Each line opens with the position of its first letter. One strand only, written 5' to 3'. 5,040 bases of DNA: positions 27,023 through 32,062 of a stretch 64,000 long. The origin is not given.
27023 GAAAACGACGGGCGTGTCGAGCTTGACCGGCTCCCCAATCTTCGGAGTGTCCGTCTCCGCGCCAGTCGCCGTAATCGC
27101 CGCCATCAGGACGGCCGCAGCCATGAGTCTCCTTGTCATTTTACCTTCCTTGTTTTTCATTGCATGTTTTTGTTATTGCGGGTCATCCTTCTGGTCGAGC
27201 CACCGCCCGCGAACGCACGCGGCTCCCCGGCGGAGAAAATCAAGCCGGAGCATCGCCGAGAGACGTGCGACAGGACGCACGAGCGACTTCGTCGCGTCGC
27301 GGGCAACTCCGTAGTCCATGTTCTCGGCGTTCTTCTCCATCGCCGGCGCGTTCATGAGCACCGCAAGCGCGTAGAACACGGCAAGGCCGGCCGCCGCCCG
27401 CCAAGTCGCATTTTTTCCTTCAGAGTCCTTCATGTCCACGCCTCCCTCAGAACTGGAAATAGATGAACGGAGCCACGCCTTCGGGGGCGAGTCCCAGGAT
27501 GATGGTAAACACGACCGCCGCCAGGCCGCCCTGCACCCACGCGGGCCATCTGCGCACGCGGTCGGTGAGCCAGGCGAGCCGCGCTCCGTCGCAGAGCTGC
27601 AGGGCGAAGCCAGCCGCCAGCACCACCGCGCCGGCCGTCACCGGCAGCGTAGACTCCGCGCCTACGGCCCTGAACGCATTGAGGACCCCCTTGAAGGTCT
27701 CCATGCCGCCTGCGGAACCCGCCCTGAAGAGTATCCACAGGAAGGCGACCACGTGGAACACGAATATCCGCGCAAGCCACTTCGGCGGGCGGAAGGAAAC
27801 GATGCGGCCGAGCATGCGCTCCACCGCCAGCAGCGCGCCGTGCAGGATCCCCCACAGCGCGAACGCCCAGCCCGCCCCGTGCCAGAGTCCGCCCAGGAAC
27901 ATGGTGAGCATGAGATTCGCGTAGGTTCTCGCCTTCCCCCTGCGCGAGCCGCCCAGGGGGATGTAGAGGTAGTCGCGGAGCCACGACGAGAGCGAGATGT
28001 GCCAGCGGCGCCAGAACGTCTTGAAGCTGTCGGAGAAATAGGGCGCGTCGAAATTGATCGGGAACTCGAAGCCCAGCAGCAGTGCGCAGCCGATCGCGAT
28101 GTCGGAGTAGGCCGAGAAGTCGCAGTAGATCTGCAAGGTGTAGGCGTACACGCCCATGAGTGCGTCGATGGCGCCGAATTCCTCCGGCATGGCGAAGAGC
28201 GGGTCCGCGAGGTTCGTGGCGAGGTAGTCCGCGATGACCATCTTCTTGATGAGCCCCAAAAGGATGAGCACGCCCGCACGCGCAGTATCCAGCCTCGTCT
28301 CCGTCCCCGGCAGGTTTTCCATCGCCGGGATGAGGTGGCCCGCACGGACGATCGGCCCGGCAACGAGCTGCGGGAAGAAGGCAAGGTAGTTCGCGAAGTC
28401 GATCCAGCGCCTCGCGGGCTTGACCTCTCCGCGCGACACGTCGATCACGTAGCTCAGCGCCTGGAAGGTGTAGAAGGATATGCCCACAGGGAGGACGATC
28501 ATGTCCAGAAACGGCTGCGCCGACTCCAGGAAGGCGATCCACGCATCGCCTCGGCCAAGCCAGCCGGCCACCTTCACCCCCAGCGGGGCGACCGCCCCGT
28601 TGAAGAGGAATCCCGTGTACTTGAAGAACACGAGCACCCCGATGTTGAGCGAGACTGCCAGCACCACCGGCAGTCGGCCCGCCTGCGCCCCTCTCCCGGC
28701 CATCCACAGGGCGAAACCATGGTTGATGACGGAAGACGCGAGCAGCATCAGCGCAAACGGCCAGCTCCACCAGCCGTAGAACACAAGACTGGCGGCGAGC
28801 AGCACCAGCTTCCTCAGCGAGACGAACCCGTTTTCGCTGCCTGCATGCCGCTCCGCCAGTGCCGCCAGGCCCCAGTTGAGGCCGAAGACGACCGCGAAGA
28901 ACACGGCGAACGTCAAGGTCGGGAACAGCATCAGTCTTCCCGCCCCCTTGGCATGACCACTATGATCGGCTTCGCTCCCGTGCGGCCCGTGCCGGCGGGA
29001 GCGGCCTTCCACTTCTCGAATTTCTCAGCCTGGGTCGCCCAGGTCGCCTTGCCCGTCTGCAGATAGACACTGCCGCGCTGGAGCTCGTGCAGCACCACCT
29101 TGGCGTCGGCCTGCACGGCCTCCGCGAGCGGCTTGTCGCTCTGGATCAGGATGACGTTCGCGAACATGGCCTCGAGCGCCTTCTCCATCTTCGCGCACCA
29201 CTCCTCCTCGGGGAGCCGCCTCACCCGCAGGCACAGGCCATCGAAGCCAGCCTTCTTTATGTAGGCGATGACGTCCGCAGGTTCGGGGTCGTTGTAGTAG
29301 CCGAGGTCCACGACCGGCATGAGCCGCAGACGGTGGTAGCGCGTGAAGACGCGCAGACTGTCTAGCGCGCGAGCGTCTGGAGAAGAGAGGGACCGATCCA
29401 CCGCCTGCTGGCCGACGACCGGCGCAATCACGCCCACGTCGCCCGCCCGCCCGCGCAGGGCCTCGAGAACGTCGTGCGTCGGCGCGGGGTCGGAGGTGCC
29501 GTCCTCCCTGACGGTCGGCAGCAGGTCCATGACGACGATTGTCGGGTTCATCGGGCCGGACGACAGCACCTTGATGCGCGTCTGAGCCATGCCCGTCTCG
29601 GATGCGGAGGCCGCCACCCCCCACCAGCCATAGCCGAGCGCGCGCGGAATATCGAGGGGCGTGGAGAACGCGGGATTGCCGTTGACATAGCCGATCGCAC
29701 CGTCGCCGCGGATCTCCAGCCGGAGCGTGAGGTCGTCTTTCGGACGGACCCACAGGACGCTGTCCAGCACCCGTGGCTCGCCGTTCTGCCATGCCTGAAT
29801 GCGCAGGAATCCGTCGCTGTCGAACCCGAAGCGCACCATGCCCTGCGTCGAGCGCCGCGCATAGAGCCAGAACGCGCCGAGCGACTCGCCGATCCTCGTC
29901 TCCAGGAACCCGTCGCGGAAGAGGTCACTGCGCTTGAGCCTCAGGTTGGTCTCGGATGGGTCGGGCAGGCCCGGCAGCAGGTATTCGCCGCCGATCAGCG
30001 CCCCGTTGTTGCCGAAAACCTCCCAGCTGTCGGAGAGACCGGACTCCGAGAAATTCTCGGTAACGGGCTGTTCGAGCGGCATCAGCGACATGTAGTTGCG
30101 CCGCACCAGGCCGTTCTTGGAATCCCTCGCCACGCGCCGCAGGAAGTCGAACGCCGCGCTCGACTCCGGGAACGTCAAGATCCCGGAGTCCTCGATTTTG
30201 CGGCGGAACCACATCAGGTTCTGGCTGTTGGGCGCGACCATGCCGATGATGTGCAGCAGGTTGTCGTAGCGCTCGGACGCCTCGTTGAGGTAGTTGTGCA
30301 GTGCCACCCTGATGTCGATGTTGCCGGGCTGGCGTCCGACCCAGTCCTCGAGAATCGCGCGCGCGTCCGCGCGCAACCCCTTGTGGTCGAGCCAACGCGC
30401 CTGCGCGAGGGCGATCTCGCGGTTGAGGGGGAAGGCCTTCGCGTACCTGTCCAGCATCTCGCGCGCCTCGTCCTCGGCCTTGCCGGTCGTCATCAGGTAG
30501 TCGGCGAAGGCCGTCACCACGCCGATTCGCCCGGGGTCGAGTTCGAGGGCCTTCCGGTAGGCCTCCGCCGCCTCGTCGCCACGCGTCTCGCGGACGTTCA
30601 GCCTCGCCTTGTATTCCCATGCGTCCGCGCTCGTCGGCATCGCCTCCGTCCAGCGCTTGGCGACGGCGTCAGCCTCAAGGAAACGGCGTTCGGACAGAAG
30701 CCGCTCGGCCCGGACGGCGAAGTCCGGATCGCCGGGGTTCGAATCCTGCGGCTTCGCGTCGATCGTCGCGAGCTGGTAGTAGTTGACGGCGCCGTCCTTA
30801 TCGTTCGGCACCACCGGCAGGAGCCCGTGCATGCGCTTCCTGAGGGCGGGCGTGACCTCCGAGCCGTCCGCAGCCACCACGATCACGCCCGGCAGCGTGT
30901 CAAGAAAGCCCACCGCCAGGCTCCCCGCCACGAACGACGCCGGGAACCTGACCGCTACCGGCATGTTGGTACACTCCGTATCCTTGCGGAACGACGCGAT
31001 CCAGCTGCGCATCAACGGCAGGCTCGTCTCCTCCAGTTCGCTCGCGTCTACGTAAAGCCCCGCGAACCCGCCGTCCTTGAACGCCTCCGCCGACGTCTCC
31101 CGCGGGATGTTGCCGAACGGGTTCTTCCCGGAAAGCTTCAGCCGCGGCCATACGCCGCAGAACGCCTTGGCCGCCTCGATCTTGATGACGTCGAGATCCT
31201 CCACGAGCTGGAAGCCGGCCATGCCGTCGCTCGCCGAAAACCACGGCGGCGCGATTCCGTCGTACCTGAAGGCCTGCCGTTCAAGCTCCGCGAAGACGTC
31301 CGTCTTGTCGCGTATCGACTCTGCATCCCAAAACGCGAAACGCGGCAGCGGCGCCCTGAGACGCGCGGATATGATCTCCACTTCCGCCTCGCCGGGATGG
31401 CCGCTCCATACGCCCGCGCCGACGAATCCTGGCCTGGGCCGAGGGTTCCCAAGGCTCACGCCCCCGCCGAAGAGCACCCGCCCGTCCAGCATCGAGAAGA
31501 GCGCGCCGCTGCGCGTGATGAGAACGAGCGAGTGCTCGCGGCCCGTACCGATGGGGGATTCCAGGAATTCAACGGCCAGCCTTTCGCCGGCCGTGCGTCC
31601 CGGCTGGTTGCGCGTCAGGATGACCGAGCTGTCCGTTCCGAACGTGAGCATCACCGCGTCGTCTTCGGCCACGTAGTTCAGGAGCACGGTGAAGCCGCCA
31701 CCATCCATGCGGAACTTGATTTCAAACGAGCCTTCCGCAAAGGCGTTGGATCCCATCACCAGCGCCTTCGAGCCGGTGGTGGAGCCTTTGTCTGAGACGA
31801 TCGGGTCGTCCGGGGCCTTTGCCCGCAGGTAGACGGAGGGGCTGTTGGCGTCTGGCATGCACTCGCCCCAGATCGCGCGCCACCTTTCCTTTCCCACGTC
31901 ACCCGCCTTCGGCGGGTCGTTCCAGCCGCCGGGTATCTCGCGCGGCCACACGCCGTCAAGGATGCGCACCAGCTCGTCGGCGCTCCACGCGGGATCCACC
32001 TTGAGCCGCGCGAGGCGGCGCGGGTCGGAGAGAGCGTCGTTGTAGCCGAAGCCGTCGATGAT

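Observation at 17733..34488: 16.7-kb, 11-gene operon: a synthase-dependent exopolysaccharide machine with an unreported part list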

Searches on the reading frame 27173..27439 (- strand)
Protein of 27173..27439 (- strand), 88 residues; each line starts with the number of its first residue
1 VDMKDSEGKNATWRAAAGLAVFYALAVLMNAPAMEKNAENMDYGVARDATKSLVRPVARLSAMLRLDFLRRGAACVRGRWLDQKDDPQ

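Call 4: search_protein_families(library=pfam, proteins=[window:27173-27439:-], max_evalue=0.01)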
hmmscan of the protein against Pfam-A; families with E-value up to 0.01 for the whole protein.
window:27173-27439:- (88 aa): 0 families

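Call 5: search_protein_families(library=ncbifam, proteins=[window:27173-27439:-], max_evalue=0.01)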
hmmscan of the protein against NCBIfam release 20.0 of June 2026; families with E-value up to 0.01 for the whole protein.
window:27173-27439:- (88 aa): 0 families

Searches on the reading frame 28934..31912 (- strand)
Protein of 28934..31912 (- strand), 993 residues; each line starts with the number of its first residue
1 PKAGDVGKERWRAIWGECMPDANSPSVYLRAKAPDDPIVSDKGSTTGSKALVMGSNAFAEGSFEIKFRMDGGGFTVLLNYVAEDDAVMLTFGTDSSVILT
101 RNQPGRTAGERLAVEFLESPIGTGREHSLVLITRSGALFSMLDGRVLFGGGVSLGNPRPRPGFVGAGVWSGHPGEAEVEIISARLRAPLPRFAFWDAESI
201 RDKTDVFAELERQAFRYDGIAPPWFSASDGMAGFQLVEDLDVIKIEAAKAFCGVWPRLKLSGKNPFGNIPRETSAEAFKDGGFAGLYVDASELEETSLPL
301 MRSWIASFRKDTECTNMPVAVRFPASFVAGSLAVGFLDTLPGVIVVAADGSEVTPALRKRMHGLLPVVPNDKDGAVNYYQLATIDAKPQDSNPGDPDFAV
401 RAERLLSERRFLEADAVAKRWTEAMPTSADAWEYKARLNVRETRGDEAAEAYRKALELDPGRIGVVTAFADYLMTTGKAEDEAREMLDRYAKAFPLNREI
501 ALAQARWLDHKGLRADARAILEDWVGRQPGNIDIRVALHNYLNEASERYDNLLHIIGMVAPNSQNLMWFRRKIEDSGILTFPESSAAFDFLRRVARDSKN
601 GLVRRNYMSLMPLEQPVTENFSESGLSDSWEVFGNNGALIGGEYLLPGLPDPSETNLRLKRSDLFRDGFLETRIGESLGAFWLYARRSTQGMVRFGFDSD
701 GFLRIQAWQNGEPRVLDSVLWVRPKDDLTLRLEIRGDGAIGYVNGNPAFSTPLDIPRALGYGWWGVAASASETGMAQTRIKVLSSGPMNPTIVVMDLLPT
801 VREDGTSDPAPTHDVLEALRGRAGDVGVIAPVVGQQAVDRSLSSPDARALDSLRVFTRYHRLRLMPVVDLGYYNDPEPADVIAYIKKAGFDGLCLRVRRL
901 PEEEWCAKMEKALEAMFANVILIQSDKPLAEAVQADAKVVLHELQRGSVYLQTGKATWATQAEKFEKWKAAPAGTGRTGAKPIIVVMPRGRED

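Call 71: predict_structure(alignment_id=A6)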
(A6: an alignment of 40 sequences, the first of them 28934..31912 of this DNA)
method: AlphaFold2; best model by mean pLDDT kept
length: 993 residues; sequences in the alignment: 40
mean_pLDDT: 84.1   pTM: 0.71
mean pLDDT of the five models: 84.1, 82.2, 81.3, 81.1, 81.0
residues with pLDDT >= 90: 366; 70-90: 530; 50-70: 71; < 50: 26
segments of 3 or more residues with pLDDT < 50: 1-3, 371-390, 991-993
pLDDT, mean of each block of 10 residues (from residue 1): 71 92 91 82 87 89 92 91 85 82 72 72 84 88 80 79 92 89 87 82 76 85 84 70 86 90 81 85 90 88 89 83 85 77 81 78 78 32 32 63 77 86 82 89 85 87 86 80 86 81 87 86 85 88 91 86 78 83 91 90 89 94 90 78 79 80 94 92 93 92 93 92 90 94 94 92 91 79 95 81 62 82 91 81 75 91 92 78 91 93 93 92 91 88 93 93 89 77 85 36
secondary structure, 60 per line:
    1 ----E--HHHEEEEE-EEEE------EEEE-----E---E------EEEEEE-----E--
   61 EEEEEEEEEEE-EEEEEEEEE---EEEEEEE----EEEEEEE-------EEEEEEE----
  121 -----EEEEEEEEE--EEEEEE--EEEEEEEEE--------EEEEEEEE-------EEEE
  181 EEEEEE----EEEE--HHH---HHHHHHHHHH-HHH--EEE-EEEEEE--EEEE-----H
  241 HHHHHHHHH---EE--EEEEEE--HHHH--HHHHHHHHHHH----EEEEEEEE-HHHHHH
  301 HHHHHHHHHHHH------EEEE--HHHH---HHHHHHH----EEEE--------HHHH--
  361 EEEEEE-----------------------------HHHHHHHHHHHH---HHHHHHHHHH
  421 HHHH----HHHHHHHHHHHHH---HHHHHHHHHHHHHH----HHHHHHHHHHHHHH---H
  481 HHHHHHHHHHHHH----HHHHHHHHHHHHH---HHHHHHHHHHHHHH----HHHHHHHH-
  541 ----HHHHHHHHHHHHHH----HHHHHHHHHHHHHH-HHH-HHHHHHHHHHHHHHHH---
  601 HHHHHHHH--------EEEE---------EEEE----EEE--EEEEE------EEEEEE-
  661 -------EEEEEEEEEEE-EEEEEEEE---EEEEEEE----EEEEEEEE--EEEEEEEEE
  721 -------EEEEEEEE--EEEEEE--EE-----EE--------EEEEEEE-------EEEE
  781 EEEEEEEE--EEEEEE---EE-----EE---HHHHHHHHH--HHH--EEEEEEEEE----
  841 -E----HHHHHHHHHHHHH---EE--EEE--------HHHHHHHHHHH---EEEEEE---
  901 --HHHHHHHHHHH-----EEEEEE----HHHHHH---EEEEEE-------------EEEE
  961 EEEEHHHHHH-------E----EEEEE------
elements in order (helices of 4 or more, strands of 3 or more residues): E11-15 E17-20 E27-30 E47-52 E61-71 E73-81 E85-91 E96-102 E110-116 E126-134 E137-142 E145-153 E162-169 E177-186 E191-194 H203-212 E219-221 E223-228 E231-234 H240-249 E257-262 H265-268 H271-281 E286-293 H295-312 E319-322 H325-328 H332-338 E343-346 H355-358 E361-366 H396-407 H411-424 H429-441 H445-458 H463-476 H480-493 H498-510 H514-527 H532-539 H545-558 H563-576 H582-597 H601-608 E617-620 E630-633 E638-640 E643-647 E654-659 E668-678 E680-687 E691-697 E702-709 E712-720 E728-735 E738-743 E763-769 E777-788 E791-796 H812-820 E828-836 H847-859 E867-869 H878-888 E892-897 H903-913 E919-924 H929-934 E938-943 E957-964 H965-970 E983-987

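Call 73: fold_search(model_id=the predicted structure, library=pdb)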
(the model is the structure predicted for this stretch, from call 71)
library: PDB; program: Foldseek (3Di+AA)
matches with E <= 10: 1879; with E <= 0.001: 692
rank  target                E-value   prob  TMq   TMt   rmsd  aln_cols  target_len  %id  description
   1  3bta                  6.3e-08  1.00  0.15  0.12  25.6       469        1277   10  CRYSTAL STRUCTURE OF BOTULINUM NEUROTOXIN SEROTYPE A (released 1999-10-01)
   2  3v0c                  7.8e-08  1.00  0.15  0.12  25.2       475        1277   11  4.3 angstrom crystal structure of an inactive BoNT/A (E224Q/R363A/Y366F) (released 2012-03-14)
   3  4b1l                  8.7e-08  1.00  0.13  0.72   4.1       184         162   12  CARBOHYDRATE BINDING MODULE CBM66 FROM BACILLUS SUBTILIS (released 2012-12-12)
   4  5sv8_A                8.7e-08  1.00  0.15  0.63   3.9       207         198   16  Crystal Structure of the catalytic nucleophile and surface cysteine mutant of VvEG16 in complex with a xyloglucan olig (released 2016-09-21)
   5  4b1m_C                1.1e-07  1.00  0.13  0.71   4.2       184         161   12  CARBOHYDRATE BINDING MODULE CBM66 FROM BACILLUS SUBTILIS (released 2012-12-12)
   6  5dze_A                1.1e-07  1.00  0.14  0.63   3.8       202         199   16  Crystal Structure of the catalytic nucleophile mutant of VvEG16 in complex with cellotetraose (released 2016-09-21)
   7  8re5_A                1.1e-07  1.00  0.15  0.33  19.8       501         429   11  Aspartyl/Asparaginyl beta-hydroxylase (AspH) R735Q variant in complex with Mn, 2-oxosuberate and a Factor X derived pe (released 2024-12-18)
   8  8re6_A                1.2e-07  1.00  0.16  0.33  19.2       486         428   10  Aspartyl/Asparaginyl beta-hydroxylase (AspH) R735Q variant in complex with Mn, 2-oxoglutarate and a Factor X derived p (released 2024-12-18)
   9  8re8_A                1.3e-07  1.00  0.16  0.33  19.3       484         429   10  Aspartyl/Asparaginyl beta-hydroxylase (AspH) R688Q variant in complex with Mn, (3R)-methyl-2-oxoglutarate and a Factor (released 2024-12-18)
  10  6yyu                  1.3e-07  1.00  0.16  0.33  19.0       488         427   10  Aspartyl/Asparaginyl beta-hydroxylase (AspH) oxygenase and TPR domains in complex with manganese and 2-oxoglutarate (released 2021-03-17)
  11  3wvj_A                1.4e-07  1.00  0.16  0.62   4.2       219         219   14  The crystal structure of native glycosidic hydrolase (released 2015-06-24)
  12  5dzf_B                1.7e-07  1.00  0.15  0.63   4.5       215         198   14  Crystal Structure of the catalytic nucleophile mutant of VvEG16 in complex with a mixed-linkage glucan octasaccharide (released 2016-09-21)
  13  5jqy_A                1.8e-07  1.00  0.16  0.33  18.7       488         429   10  Aspartyl/Asparaginyl beta-hydroxylase (AspH)oxygenase and TPR domains in complex with manganese, N-oxalylglycine and f (released 2017-05-24)
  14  4b1m_A                1.9e-07  1.00  0.13  0.72   3.9       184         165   14  CARBOHYDRATE BINDING MODULE CBM66 FROM BACILLUS SUBTILIS (released 2012-12-12)
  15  6q9f_A                1.9e-07  1.00  0.15  0.32  19.9       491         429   10  Aspartyl/Asparaginyl beta-hydroxylase (AspH) H679A in complex with Mn, NOG and Factor X peptide fragment (39mer-4Ser) (released 2020-01-15)
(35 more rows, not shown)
